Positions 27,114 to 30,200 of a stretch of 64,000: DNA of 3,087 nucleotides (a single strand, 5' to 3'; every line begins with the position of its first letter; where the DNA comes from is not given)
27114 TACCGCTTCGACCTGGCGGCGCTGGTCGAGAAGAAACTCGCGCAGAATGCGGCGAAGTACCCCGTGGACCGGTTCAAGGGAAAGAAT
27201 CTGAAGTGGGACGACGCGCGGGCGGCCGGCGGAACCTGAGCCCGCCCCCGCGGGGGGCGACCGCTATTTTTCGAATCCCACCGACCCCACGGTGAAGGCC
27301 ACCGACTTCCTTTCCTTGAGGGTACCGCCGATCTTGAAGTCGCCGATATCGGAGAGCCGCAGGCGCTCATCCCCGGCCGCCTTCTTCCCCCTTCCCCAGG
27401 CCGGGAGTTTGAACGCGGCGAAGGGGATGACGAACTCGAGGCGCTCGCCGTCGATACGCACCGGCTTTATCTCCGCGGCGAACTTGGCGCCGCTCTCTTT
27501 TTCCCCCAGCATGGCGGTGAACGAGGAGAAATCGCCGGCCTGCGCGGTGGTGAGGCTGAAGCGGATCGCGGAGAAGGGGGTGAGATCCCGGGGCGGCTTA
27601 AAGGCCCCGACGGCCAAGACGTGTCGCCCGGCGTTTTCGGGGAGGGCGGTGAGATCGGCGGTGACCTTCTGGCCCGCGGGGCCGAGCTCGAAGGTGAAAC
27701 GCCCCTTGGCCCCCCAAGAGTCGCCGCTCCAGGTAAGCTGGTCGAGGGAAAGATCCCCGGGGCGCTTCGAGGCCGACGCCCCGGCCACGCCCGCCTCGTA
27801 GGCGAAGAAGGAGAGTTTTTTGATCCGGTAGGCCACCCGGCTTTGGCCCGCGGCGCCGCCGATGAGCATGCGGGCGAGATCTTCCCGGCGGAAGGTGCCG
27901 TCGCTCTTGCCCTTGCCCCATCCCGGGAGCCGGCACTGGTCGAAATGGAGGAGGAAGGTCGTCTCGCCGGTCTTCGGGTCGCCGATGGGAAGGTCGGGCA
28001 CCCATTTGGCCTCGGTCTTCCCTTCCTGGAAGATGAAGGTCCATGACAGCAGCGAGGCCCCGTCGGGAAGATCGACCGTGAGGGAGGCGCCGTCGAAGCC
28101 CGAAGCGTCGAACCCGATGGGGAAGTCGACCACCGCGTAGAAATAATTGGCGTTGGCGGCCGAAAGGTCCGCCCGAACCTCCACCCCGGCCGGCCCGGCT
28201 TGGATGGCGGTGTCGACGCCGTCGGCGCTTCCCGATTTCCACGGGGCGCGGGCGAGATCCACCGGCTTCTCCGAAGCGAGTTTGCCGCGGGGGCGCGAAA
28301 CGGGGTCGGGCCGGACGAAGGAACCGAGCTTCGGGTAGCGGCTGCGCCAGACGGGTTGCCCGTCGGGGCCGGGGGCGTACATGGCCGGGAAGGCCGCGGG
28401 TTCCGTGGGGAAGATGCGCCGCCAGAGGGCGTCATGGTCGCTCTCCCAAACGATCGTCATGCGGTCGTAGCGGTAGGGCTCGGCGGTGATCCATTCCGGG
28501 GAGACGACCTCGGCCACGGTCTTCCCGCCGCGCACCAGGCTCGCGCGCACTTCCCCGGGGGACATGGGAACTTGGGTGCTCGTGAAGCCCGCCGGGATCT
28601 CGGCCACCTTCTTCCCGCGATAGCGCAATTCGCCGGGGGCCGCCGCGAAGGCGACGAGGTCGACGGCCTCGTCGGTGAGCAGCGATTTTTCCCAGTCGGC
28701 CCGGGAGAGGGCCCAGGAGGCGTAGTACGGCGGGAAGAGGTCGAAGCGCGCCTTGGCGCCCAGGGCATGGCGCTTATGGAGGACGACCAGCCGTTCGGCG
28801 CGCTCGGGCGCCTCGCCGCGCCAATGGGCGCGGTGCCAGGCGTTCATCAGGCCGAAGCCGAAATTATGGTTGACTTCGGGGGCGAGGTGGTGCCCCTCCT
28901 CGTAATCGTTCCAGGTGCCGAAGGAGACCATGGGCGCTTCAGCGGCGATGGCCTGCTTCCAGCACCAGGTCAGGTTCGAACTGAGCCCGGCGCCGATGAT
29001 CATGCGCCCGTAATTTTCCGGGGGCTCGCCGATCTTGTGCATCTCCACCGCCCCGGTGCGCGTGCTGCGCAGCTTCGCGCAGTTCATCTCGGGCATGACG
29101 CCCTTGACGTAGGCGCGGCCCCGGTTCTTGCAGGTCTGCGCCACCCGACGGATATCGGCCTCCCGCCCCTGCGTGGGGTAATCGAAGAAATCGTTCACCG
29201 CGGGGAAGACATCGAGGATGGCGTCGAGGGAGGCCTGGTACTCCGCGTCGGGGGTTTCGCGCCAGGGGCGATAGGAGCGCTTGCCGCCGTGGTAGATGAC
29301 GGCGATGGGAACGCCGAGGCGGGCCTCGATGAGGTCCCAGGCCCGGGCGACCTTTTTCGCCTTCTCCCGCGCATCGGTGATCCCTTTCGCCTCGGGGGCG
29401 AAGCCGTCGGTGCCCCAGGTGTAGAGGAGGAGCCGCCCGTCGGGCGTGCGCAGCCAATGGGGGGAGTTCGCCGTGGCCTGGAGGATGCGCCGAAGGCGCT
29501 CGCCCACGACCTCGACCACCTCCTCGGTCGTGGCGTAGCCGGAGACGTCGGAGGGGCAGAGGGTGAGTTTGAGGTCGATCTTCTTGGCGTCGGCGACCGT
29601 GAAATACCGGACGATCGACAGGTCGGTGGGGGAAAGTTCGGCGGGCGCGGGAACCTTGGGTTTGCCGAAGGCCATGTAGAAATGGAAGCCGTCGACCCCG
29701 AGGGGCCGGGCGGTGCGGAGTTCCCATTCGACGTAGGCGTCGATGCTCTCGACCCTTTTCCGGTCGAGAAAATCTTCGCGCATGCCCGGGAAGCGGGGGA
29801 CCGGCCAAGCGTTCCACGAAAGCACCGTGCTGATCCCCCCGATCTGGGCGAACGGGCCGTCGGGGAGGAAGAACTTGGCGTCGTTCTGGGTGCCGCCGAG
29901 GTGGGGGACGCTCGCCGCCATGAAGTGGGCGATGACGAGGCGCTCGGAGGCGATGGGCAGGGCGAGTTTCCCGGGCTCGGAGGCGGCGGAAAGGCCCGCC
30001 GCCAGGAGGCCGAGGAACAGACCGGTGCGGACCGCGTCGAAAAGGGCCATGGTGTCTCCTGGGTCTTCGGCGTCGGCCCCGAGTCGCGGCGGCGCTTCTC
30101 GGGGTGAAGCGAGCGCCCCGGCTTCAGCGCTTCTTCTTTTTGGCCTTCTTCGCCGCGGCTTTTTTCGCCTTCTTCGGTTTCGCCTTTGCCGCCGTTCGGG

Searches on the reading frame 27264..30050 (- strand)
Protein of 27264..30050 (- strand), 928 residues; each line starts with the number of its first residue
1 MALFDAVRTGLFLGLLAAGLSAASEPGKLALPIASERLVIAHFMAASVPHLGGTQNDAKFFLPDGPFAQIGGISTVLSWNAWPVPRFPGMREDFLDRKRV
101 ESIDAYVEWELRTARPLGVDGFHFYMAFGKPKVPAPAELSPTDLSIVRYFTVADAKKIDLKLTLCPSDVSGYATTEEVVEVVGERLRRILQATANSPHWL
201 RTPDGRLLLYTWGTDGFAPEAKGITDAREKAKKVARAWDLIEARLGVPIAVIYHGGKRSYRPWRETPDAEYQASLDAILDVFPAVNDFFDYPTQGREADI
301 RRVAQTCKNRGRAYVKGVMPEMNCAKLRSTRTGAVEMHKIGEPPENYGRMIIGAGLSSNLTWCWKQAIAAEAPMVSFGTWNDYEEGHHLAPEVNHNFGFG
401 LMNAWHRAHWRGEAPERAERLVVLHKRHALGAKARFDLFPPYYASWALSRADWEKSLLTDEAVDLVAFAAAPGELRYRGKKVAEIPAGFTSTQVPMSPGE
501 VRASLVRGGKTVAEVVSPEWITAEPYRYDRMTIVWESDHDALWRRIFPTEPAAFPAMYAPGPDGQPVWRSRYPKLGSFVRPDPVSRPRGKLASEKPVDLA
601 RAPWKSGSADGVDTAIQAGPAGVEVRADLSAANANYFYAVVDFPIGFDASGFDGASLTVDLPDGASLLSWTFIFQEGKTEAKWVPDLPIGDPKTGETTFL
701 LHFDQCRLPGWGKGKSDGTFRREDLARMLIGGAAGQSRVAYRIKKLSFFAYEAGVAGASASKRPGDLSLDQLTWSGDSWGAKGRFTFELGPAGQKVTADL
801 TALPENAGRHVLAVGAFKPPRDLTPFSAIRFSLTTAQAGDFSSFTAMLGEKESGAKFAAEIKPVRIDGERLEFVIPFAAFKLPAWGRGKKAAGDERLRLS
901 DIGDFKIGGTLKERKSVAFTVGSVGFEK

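Call 65: search_protein_families(library=pfam, proteins=[window:27264-30050:-], max_evalue=0.00001)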
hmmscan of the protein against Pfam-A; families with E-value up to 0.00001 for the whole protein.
window:27264-30050:- (928 aa): 1 family
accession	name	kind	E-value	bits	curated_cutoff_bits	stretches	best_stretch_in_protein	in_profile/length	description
PF03659.20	Glyco_hydro_71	-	3.2e-08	33.2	34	1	363-513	212-374/375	Glycosyl hydrolase family 71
